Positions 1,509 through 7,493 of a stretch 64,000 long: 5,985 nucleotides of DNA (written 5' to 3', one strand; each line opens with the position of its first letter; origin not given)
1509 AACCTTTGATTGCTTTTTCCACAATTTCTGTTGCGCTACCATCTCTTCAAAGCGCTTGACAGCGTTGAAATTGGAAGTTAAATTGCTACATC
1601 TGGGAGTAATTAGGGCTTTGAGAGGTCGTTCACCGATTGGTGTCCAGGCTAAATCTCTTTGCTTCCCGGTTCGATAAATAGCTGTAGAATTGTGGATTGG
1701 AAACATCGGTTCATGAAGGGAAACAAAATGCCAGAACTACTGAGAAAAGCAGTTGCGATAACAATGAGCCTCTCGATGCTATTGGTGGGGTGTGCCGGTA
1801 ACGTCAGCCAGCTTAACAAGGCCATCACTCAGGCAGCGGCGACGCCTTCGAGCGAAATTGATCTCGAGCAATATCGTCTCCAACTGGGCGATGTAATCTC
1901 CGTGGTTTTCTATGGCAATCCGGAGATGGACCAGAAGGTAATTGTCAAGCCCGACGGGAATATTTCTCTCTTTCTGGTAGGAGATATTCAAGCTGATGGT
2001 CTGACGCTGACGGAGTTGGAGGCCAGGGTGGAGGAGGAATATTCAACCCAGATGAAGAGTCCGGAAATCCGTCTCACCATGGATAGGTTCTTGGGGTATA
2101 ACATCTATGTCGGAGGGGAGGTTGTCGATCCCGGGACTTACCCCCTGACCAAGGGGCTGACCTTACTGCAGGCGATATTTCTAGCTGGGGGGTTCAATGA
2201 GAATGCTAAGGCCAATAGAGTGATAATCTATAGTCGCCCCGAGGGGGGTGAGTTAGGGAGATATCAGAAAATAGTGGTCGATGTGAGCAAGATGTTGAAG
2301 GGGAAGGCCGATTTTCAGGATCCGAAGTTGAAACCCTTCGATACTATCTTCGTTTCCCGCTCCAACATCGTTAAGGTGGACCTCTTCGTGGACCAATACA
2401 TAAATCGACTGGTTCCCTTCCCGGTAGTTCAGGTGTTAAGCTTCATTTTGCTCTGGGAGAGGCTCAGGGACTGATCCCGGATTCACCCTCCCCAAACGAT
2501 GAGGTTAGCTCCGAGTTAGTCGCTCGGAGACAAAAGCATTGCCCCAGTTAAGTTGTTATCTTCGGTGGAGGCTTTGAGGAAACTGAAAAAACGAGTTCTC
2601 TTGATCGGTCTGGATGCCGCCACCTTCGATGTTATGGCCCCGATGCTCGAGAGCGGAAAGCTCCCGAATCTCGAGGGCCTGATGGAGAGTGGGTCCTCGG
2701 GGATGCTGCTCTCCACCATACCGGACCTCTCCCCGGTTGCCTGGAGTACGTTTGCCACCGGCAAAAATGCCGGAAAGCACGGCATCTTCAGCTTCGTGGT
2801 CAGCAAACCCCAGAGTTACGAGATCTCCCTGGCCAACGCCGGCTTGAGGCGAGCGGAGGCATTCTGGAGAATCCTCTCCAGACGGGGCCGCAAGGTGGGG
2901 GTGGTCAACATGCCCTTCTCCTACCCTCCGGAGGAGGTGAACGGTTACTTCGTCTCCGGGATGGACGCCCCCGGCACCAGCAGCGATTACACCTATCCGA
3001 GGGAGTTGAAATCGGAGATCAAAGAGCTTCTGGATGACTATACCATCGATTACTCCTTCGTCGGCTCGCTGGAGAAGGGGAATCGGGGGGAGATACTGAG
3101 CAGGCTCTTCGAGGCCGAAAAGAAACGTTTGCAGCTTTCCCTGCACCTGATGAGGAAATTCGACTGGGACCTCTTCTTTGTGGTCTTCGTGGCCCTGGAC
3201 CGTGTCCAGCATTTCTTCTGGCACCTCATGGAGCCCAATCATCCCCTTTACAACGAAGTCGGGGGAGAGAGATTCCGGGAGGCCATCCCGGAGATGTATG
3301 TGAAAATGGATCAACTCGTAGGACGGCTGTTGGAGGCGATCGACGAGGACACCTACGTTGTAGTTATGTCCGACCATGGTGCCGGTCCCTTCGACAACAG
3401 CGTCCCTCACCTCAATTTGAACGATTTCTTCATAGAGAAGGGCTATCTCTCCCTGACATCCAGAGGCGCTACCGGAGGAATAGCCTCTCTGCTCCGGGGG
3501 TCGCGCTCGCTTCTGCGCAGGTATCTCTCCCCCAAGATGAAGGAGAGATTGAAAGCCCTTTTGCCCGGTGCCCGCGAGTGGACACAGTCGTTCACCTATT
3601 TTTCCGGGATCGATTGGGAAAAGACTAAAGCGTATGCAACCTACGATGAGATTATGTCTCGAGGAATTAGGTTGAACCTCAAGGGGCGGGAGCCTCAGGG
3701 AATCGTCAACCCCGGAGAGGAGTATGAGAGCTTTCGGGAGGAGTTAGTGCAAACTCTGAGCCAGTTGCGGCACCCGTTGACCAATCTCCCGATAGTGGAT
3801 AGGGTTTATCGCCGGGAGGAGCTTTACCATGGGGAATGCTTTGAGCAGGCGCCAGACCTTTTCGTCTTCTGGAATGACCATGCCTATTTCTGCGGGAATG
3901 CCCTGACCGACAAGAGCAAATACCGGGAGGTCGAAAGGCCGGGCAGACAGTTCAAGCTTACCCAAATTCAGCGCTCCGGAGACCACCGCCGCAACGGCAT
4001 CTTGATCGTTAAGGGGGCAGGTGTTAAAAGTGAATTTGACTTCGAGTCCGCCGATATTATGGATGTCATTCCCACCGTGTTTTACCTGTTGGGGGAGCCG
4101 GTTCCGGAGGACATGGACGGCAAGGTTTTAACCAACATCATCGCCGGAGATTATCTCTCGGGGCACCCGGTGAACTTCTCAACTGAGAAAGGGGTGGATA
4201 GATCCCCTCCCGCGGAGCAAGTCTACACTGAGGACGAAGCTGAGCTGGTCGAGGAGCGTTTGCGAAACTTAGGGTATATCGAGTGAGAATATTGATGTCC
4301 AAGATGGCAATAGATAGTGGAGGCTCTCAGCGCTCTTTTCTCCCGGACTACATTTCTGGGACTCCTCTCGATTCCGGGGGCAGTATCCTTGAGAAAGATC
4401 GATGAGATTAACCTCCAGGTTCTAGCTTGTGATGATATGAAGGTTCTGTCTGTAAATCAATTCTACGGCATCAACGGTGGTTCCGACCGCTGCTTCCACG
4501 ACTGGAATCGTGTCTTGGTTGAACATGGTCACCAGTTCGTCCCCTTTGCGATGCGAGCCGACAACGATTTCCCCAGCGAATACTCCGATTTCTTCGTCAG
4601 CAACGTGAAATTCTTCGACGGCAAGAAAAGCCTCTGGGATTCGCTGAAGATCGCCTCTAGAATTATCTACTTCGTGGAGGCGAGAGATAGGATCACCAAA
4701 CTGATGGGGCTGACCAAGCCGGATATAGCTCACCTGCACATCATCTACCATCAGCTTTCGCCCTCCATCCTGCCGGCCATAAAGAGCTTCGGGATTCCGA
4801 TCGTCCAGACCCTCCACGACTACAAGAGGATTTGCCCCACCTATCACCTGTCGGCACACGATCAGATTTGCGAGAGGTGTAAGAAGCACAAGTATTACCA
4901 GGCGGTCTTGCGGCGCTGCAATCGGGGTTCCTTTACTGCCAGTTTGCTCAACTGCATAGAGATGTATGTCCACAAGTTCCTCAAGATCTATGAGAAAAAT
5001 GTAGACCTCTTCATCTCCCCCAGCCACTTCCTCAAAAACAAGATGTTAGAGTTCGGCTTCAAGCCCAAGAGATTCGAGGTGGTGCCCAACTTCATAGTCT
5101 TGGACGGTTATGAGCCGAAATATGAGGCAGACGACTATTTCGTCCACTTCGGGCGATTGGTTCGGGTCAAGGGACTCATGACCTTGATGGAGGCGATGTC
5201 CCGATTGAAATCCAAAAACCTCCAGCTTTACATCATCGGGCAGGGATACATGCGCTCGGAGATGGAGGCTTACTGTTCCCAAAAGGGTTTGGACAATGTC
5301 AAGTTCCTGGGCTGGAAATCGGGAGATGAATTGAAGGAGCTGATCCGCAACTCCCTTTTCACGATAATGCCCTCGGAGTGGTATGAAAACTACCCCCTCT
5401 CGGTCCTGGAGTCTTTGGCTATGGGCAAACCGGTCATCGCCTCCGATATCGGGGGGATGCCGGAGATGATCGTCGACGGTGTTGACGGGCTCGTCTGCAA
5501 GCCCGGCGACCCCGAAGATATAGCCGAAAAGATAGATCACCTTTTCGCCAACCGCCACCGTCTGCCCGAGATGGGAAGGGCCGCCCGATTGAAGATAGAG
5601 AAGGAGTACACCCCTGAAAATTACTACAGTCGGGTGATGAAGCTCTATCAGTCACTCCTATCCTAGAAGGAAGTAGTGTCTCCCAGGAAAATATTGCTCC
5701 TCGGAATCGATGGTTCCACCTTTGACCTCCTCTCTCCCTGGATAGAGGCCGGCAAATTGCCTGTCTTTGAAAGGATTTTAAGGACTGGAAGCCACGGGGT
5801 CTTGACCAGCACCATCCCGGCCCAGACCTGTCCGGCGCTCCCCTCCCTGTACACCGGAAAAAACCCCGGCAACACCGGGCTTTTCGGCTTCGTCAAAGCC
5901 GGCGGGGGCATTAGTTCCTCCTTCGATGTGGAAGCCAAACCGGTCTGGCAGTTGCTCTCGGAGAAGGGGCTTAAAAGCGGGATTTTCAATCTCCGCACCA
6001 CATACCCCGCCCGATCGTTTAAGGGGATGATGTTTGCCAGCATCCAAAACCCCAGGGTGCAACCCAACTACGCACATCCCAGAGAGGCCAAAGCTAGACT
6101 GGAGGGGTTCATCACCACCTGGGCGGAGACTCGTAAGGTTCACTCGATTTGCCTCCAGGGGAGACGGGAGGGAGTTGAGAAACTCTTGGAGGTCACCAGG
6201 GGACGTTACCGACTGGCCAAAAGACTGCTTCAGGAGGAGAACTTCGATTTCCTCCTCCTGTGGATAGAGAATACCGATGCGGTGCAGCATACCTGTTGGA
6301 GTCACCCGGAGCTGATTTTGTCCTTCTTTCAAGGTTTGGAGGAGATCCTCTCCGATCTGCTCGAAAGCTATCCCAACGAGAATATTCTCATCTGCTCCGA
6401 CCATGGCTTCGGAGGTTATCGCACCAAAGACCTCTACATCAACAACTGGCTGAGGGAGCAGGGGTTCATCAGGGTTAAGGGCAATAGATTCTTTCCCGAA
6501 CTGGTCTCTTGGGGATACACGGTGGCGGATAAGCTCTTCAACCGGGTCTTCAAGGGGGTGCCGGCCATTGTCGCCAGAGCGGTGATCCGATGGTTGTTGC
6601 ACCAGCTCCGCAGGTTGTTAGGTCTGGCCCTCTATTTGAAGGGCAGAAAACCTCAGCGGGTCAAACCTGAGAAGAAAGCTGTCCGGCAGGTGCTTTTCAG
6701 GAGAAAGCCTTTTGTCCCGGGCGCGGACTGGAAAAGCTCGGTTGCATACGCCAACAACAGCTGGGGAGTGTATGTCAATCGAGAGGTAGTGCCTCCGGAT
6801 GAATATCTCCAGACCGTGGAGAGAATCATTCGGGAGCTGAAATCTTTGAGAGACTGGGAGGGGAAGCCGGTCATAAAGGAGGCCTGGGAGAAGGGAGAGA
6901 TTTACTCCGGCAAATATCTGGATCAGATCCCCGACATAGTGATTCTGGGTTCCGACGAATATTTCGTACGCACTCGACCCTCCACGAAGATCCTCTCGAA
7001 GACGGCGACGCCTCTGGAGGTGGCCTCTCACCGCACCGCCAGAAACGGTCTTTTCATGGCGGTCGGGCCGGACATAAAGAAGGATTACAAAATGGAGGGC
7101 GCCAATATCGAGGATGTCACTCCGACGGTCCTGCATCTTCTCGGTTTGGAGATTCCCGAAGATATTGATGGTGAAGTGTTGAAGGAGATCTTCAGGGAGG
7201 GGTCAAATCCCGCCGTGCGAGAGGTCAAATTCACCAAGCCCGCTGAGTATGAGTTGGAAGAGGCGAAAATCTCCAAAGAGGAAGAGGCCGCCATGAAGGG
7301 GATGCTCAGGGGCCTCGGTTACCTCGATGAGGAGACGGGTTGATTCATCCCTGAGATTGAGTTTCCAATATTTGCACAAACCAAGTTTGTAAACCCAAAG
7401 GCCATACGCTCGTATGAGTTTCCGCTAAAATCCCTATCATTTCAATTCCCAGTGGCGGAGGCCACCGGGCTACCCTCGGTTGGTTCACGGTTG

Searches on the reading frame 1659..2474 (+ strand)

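Call 26: search_protein_families(library=ncbifam, proteins=[window:1659-2474:+], max_evalue=0.00001)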
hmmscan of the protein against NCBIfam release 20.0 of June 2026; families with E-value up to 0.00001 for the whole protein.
window:1659-2474:+ (271 aa): 4 families
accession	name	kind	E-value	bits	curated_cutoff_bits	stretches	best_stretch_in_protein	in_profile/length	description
TIGR03027.2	pepcterm_export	equivalog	6.5e-29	100.8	180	1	71-235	2-167/169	XrtA/PEP-CTERM system exopolysaccharide export protein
NF041843.1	EpsY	equivalog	3.6e-19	68.8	320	1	31-232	14-210/211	exopolysaccharide export protein EpsY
NF011658.0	PRK15078.1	subfamily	1.5e-17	63.4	333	1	8-240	20-257/380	polysaccharide export protein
TIGR03028.1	EpsE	equivalog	3.9e-17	62.4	262.65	1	71-236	1-163/239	polysaccharide export protein EpsE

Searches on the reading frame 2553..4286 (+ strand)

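Call 26: search_protein_families(library=ncbifam, proteins=[window:2553-4286:+], max_evalue=0.00001)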
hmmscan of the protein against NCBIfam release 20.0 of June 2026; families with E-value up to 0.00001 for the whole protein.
window:2553-4286:+ (577 aa): 0 families

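Call 48: search_protein_families(library=pfam, proteins=[window:2553-4286:+], max_evalue=0.01)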
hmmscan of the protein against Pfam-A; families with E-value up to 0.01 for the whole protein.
window:2553-4286:+ (577 aa): 3 families
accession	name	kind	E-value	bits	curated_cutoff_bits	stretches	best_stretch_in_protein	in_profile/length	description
PF01663.27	Phosphodiest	-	9.3e-41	141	23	1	15-464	1-340/342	Type I phosphodiesterase / nucleotide pyrophosphatase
PF00884.28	Sulfatase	-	0.00015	21.7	25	1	240-285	201-251/301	Sulfatase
PF01676.23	Metalloenzyme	-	0.0077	16.2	24.3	0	246-277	170-202/252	Metalloenzyme superfamily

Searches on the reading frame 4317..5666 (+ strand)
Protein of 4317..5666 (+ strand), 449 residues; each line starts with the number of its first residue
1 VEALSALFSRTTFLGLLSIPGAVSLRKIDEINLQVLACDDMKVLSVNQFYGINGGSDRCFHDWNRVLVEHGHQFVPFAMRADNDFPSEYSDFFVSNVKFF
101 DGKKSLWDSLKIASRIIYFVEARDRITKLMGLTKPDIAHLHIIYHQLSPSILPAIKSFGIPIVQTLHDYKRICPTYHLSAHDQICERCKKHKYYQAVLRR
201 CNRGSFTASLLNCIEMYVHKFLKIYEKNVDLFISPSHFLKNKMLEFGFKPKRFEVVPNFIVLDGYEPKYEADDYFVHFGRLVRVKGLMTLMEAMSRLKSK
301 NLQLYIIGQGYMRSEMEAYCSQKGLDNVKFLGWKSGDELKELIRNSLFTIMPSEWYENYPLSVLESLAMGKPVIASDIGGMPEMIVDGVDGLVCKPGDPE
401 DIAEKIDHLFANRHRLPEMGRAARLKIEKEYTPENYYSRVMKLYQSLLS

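Call 26: search_protein_families(library=ncbifam, proteins=[window:4317-5666:+], max_evalue=0.00001)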
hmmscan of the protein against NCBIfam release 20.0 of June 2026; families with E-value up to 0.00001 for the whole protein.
window:4317-5666:+ (449 aa): 33 families (the best 25 are shown)
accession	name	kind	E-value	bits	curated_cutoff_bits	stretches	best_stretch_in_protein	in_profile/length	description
TIGR03999.1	thiol_BshA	equivalog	3.6e-28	98.6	273.7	1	228-448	144-374/375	N-acetyl-alpha-D-glucosaminyl L-malate synthase BshA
NF041876.1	EPS_EpsE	equivalog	2.8e-27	96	400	1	276-432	218-381/389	exopolysaccharide biosynthesis GT4 family glycosyltransferase EpsE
TIGR03088.1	stp2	hypoth_equivalog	1.3e-25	90.3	409.05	1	246-448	167-374/374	TIGR03088 family PEP-CTERM/XrtA system glycosyltransferase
NF007396.0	PRK09922.1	equivalog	1.4e-22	80.1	385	1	229-445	136-356/361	lipopolysaccharide 1,6-galactosyltransferase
NF041010.1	glycosy_Agl16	equivalog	6e-22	78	575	1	222-447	127-351/352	glycosylation protein Agl16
TIGR04063.1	stp3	hypoth_equivalog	1.8e-20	73.2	442.05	1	239-448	168-396/397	TIGR04063 family PEP-CTERM/XrtA system glycosyltransferase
NF046085.1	XrtY_assoc_Gly1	equivalog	4.8e-18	65.2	400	1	241-448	173-385/387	XrtY-associated glycosyltransferase XYAG1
NF053787.1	GlcN_PG_synth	equivalog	8.6e-18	64.3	480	1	206-448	125-360/361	N-acetylglucosaminyl phosphatidylglycerol synthase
NF047684.1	TeichurnBiosyTuaC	equivalog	3.8e-17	62.3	550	1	275-448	222-390/391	teichuronic acid biosynthesis protein TuaC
NF038298.1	EPS_HpsO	equivalog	5.4e-17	61.6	575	1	270-447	198-387/388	hormogonium polysaccharide biosynthesis glycosyltransferase HpsO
TIGR02149.1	glgA_Coryne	subfamily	1.5e-16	60.5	302.4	1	273-447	205-390/391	glycogen synthase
NF047880.1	glyco_SdgA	exception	9e-15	54.2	800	1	273-427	316-471/488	serine-aspartate repeat adhesin O-glycosyltransferase SdgA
TIGR03449.1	mycothiol_MshA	equivalog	9.7e-15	54.4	462.5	1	276-446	224-402/406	D-inositol-3-phosphate glycosyltransferase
NF012028.0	PRK15484.1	subfamily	1.7e-14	53.8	618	1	223-434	135-365/380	lipopolysaccharide N-acetylglucosaminyltransferase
TIGR04157.1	glyco_rSAM_CFB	subfamily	1.8e-12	47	400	1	271-444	226-406/406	TIGR04157 family glycosyltransferase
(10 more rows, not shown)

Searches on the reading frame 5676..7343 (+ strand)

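Call 26: search_protein_families(library=ncbifam, proteins=[window:5676-7343:+], max_evalue=0.00001)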
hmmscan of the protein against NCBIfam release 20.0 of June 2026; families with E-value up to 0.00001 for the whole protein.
window:5676-7343:+ (555 aa): 0 families

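Call 48: search_protein_families(library=pfam, proteins=[window:5676-7343:+], max_evalue=0.01)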
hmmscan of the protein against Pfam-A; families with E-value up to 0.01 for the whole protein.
window:5676-7343:+ (555 aa): 2 families
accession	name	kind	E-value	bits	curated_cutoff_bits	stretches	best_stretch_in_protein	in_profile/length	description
PF01663.27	Phosphodiest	-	3.4e-34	119.4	23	1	7-438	2-330/342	Type I phosphodiesterase / nucleotide pyrophosphatase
PF16347.10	SGSH_C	-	0.009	16.6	29.3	0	477-528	40-90/154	N-sulphoglucosamine sulphohydrolase, C-terminal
